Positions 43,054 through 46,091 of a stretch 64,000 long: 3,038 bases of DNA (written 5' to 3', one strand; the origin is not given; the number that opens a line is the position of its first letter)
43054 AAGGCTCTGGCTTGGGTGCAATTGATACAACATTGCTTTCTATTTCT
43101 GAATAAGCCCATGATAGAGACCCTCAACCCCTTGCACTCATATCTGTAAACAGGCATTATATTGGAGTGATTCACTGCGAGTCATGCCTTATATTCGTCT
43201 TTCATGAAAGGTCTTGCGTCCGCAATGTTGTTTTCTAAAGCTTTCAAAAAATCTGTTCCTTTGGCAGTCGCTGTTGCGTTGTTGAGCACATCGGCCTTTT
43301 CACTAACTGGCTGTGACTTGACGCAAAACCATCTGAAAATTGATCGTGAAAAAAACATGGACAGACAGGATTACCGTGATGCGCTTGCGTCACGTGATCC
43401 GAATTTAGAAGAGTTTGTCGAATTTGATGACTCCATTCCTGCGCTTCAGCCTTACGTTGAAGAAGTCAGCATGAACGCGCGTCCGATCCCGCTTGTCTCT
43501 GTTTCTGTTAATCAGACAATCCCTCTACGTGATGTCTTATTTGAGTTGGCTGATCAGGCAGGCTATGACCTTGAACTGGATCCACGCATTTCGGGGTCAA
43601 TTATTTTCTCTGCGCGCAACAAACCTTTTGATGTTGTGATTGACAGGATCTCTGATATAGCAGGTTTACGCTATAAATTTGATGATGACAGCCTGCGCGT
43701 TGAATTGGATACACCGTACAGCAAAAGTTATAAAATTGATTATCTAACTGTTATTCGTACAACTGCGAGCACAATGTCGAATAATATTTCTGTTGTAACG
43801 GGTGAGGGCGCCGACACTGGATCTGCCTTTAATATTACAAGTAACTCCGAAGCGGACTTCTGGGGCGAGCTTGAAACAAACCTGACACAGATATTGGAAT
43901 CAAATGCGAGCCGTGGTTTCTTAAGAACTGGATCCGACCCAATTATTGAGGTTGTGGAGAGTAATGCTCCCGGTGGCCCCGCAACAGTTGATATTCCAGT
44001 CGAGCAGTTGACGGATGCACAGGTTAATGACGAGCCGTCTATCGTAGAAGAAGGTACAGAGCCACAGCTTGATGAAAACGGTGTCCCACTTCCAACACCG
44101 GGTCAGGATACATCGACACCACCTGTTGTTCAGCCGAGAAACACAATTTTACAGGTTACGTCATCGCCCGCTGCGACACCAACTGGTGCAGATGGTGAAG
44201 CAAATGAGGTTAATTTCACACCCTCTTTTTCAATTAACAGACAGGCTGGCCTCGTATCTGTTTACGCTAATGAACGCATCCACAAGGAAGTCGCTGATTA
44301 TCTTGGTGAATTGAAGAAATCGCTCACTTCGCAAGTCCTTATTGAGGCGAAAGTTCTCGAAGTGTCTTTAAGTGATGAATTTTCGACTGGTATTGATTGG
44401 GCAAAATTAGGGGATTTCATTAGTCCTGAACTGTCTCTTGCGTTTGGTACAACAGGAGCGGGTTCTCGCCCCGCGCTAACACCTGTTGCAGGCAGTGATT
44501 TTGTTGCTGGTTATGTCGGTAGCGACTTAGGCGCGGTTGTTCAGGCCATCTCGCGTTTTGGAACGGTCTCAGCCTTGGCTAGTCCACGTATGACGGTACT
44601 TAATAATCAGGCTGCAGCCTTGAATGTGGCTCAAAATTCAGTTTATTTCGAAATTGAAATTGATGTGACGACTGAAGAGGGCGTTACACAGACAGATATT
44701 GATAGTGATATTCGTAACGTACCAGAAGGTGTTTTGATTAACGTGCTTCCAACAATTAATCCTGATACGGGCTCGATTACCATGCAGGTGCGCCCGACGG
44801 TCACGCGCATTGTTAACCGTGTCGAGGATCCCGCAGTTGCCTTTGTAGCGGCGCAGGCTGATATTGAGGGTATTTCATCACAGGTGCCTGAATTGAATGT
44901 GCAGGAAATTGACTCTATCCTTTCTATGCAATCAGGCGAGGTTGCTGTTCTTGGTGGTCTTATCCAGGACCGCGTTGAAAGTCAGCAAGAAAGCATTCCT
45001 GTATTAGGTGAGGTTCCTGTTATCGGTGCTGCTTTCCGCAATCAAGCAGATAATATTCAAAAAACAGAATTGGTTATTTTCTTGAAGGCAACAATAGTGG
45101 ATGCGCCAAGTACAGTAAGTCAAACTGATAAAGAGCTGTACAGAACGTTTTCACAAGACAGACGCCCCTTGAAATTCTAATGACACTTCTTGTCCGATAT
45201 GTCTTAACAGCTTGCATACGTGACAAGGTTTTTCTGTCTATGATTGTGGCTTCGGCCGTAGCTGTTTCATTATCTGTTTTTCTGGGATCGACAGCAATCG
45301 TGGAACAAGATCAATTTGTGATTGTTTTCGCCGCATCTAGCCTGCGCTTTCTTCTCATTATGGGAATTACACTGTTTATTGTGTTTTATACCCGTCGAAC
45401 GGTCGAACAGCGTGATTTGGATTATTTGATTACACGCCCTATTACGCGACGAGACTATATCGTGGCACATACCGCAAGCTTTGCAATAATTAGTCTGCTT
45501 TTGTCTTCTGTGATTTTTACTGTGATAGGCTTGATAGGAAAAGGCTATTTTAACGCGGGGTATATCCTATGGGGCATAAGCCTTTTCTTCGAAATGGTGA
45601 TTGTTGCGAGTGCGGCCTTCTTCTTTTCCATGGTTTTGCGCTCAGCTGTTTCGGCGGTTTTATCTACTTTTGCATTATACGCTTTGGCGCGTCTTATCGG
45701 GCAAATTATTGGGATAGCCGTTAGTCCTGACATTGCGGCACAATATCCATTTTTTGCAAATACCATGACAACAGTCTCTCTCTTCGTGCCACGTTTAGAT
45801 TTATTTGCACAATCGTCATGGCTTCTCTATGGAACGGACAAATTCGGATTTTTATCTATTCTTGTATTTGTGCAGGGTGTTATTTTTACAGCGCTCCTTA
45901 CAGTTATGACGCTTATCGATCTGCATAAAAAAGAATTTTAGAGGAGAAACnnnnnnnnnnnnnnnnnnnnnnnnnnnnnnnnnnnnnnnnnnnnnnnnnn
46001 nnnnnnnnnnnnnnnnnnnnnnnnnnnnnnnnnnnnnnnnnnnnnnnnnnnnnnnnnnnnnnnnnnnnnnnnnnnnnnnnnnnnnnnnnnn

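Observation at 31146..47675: Compact 14-gene type IV pilus cluster of mixed Pil/MSHA/Myxococcus-like composition in an apparently alphaproteobacterial backbone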

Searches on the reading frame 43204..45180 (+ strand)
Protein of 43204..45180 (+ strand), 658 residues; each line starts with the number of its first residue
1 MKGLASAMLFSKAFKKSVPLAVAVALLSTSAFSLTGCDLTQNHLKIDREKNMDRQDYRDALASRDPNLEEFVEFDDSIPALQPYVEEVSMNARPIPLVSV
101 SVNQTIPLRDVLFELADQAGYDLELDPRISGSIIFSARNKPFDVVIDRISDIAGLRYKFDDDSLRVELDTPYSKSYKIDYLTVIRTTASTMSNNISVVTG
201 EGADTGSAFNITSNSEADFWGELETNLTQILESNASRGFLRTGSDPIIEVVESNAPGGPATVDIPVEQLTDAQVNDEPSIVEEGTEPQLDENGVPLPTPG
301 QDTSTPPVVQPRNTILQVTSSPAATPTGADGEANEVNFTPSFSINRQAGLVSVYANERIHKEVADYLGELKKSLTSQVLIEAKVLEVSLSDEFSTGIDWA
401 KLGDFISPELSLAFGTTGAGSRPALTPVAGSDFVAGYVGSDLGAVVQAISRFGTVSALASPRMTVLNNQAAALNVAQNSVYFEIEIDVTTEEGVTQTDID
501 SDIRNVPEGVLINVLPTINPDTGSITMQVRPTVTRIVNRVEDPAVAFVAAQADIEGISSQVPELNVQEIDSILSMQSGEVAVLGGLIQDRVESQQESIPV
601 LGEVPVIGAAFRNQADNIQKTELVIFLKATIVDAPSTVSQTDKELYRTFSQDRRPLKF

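Call 4: search_protein_families(library=pfam, proteins=[window:43204-45180:+], max_evalue=0.01)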
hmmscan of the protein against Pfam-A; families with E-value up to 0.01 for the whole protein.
window:43204-45180:+ (658 aa): 2 families
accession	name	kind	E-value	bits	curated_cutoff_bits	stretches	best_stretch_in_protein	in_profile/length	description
PF00263.26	Secretin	-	1.7e-32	112.8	27.5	1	450-633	3-169/169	Bacterial type II and III secretion system protein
PF07655.18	Secretin_N_2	-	0.00029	21.7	23.4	1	192-239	34-85/91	Secretin N-terminal domain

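Call 6: search_protein_families(library=ncbifam, proteins=[window:43204-45180:+], max_evalue=0.01)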
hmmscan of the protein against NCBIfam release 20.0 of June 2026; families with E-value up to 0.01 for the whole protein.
window:43204-45180:+ (658 aa): 9 families
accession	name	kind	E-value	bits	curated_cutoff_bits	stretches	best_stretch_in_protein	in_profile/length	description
TIGR02519.1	pilus_MshL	equivalog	3.6e-65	219.8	250.2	1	343-632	2-290/290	pilus (MSHA type) biogenesis protein MshL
TIGR02517.1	type_II_gspD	equivalog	1.9e-32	112.5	351.35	1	353-638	314-596/600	type II secretion system secretin GspD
TIGR02515.1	IV_pilus_PilQ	subfamily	1.7e-21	76.7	284.35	1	437-632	254-427/428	type IV pilus secretin PilQ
TIGR02516.1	type_III_yscC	equivalog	3.6e-18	65.4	238.45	1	375-633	233-462/463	type III secretion system outer membrane ring subunit SctC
TIGR02520.1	pilus_B_mal_scr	equivalog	2.6e-17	62.6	287.65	1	348-595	245-481/513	PilN family type IVB pilus formation outer membrane protein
NF042912.1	Amuc_1098_fam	equivalog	3e-16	58.7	750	1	509-634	665-798/805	Amuc_1098 family type IV pilus outer membrane protein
NF007851.2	PRK10560.1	exception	9.4e-15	54.3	598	1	561-633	338-410/412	DNA uptake porin HofQ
NF010083.0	PRK13568.1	equivalog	1.6e-13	50.2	554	1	559-633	344-418/419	DNA uptake porin HofQ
NF011873.0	PRK15346.1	equivalog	2.5e-11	43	524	1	340-633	236-495/499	EscC/YscC/HrcC family type III secretion system outer membrane ring protein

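Call 44: search_solved_structures(query=window:43204-45180:+, max_evalue=0.00001)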
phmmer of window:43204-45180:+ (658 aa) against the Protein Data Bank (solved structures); distinct sequences matched with E-value up to 0.00001: 18.
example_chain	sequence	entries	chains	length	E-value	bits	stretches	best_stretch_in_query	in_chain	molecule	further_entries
5wln_G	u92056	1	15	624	3.3e-17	65.6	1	375-635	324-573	Type II secretion system protein D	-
5wq7_A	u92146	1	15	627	1.7e-15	59.9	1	344-654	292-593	Putative type II secretion system protein D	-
6hcg_A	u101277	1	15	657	2.9e-15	59.1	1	375-650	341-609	Type II secretion system protein D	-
9k8v_A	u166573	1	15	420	4.4e-14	55.2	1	437-638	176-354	General secretion pathway protein D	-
6i1x_A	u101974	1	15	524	4.9e-14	55.1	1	325-649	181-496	Type II secretion system protein D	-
5wq9_A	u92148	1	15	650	8.1e-14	54.4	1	437-638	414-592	Type II secretion system protein D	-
5wq8_A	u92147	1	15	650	2.2e-13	52.9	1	437-638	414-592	Type II secretion system protein D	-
5w68_A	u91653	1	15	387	4.4e-13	52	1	431-633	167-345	Putative type II secretion protein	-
6w6m_A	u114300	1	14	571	1.6e-12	50.1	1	526-632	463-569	Type IV pilus secretin PilQ family protein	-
5zdh_A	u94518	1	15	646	1.8e-12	49.9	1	432-633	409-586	Type II secretion system protein D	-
6i1y_A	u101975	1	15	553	6.8e-12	48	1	427-639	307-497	General secretion pathway protein GspD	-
9x0w_A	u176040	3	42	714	4.9e-11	45.2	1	522-633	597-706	Fimbrial assembly protein PilQ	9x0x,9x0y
6ve2_A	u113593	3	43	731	5.7e-11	45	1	522-633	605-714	Fimbrial assembly protein PilQ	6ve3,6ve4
7ofh_A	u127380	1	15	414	5.9e-09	38.3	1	374-634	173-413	Virion export protein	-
3jc8_Qa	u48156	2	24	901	2e-08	36.6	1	358-641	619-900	PilQ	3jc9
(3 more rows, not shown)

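Call 49: search_dna_similar(query=window:43204-45180:+, collection=plasmids, mode=protein, max_rows=25)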
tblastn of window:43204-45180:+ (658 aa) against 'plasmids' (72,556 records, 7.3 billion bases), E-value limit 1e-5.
Records with a match: 569; places in all: 588; records where one place covers at least 80% of the query: 0.
Best place of each record, by identity: <60% 569.
By first word of the organism name: Escherichia 419; Rhizobium 34; Sinorhizobium 13; Bradyrhizobium 12; Azospirillum 10; Mesorhizobium 7; Providencia 6; Caballeronia 4; Skermanella 4; Vibrio 4; and 42 more.
By predicted mobility (MOB-suite, as given by PLSDB): non-mobilizable 407; conjugative 90; mobilizable 72.
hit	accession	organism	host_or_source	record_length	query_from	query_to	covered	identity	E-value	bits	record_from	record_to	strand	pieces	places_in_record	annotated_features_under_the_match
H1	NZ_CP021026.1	Rhizobium sp. TAL182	Phaseolus vulgaris,cell culture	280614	320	654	51%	27.0%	2e-15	88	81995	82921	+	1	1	gspD: type II secretion system secretin GspD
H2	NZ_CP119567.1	Pararhizobium qamdonense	cell culture,soil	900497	317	649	51%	26.7%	6e-16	90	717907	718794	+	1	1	gspD: type II secretion system secretin GspD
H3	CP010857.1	Marinovum algicola DG 898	-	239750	331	651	49%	26.8%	1e-7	63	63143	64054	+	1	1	general secretion pathway protein D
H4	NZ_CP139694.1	Limimaricola variabilis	Bacterial Culture,hydrothermal vent ...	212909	329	638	47%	27.4%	2e-10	72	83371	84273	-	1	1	gspD: type II secretion system secretin GspD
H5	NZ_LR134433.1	Legionella adelaidensis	environmental,Cooling tower water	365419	355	655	46%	28.0%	1e-22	111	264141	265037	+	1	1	mshL: pilus (MSHA type) biogenesis protein MshL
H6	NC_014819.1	Asticcacaulis excentricus CB 48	pond water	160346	376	656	43%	29.3%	7e-14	83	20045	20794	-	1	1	gspD: type II secretion system secretin GspD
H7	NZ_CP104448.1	Acinetobacter baumannii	Homo sapiens,sputum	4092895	345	649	46%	26.9%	2e-8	66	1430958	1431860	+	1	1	none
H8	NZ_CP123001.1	Neorhizobium petrolearium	single cell,petroleum contaminated soil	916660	344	632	44%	27.9%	7e-15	86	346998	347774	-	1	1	gspD: type II secretion system secretin GspD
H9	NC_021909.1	Rhizobium etli bv. mimosae str. Mim1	Mimosa affinis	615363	335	640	47%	26.2%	1e-7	63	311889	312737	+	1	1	type II and III secretion system protein family protein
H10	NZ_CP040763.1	Paracoccus liaowanqingii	Tibetan antelope,cell culture,feces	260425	351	632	43%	28.1%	9e-6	57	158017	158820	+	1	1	gspD: type II secretion system secretin GspD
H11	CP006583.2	Mesorhizobium huakuii 7653R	Rice field soil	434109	335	640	47%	25.9%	1e-9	70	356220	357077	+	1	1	BON domain-containing protein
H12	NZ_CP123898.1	Methylomonas sp. UP202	pure culture,canal sediment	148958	325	627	46%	26.1%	3e-8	65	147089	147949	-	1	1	none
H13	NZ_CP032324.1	Azospirillum argentinense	soil sample,Agricultural field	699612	349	632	43%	27.8%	2e-8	65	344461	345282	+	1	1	type II and III secretion system protein family protein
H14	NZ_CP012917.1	Azospirillum brasilense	Digitaria eriantha,microbe,root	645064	349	632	43%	27.8%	6e-9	67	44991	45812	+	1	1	type II and III secretion system protein family protein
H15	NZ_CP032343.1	Azospirillum brasilense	soil sample,Agricultural field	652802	349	632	43%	27.8%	6e-9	67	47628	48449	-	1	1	type II and III secretion system protein family protein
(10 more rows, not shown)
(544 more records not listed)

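Call 50: get_annotated_region(hit=H5, flank=14000)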
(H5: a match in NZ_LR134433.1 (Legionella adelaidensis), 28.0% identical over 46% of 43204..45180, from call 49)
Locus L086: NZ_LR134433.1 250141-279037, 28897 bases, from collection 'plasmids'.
description: Legionella adelaidensis strain NCTC12735 plasmid 24, complete sequence
organism: Legionella adelaidensis (NCBI taxid 45056)
taxonomy: Bacteria; Pseudomonadota; Gammaproteobacteria; Legionellales; Legionellaceae; Legionella; Legionella adelaidensis
host: -; source: environmental,Cooling tower water; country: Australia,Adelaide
typing (MOB-suite, as given by PLSDB): mobilizable; relaxase MOBH
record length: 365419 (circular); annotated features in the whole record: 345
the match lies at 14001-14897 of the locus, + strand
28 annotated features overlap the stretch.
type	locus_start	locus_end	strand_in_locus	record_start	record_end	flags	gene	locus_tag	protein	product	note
CDS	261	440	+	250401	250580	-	-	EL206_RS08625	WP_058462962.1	hypothetical protein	-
CDS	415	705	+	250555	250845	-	-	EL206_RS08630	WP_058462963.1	septation protein SpoVG family protein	GO:0030435 - sporulation resulting in formation of a cellular spore [Evidence IEA]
CDS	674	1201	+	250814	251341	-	-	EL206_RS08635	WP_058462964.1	helix-turn-helix domain-containing protein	-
CDS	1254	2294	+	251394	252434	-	-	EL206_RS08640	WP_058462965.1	tyrosine-type recombinase/integrase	GO:0015074 - DNA integration [Evidence IEA]; GO:0006310 - DNA recombination [Evidence IEA]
CDS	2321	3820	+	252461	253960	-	-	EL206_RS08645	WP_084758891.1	recombinase family protein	GO:0006310 - DNA recombination [Evidence IEA]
CDS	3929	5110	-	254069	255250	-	-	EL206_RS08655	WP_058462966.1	pyridoxal phosphate-dependent aminotransferase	GO:0009058 - biosynthetic process [Evidence IEA]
CDS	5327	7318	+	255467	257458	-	uvrB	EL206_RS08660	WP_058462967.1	excinuclease ABC subunit UvrB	GO:0006289 - nucleotide-excision repair [Evidence IEA]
CDS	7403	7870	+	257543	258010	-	-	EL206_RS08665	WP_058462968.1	type II secretion system protein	-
CDS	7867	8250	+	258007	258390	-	-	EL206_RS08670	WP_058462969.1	type II secretion system protein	-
CDS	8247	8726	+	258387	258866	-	-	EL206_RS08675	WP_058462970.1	competence type IV pilus minor pilin ComGF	-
CDS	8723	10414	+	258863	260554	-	-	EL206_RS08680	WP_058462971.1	type II secretion system protein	-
CDS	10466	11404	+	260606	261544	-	-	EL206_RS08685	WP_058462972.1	hypothetical protein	-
CDS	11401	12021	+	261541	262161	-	-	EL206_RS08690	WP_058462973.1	PilN domain-containing protein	-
CDS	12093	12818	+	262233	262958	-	-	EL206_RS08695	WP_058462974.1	hypothetical protein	-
CDS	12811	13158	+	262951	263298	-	-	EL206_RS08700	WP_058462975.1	hypothetical protein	-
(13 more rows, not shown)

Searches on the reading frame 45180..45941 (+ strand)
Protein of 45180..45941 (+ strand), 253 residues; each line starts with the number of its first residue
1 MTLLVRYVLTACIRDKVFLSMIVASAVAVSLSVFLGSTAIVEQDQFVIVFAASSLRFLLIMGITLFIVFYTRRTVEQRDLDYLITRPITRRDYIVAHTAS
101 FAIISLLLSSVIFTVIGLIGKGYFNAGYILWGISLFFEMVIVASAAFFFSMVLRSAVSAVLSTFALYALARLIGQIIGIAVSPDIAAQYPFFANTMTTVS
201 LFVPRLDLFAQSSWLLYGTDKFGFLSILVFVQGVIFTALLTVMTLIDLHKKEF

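Call 4: search_protein_families(library=pfam, proteins=[window:45180-45941:+], max_evalue=0.01)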
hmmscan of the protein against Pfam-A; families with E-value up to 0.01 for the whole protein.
window:45180-45941:+ (253 aa): 1 family
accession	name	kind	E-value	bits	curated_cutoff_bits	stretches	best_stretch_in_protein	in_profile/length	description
PF12679.13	ABC2_membrane_2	-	0.00039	20.2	27.2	1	80-245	99-275/283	ABC-2 family transporter protein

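Call 6: search_protein_families(library=ncbifam, proteins=[window:45180-45941:+], max_evalue=0.01)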
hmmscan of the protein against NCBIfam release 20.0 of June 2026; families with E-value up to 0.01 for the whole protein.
window:45180-45941:+ (253 aa): 0 families

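Call 76: search_dna_similar(query=window:45180-45941:+, collection=plasmids, mode=protein, max_rows=15, max_evalue=0.01)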
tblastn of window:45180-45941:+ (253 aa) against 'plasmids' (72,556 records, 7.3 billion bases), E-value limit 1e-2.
No match.
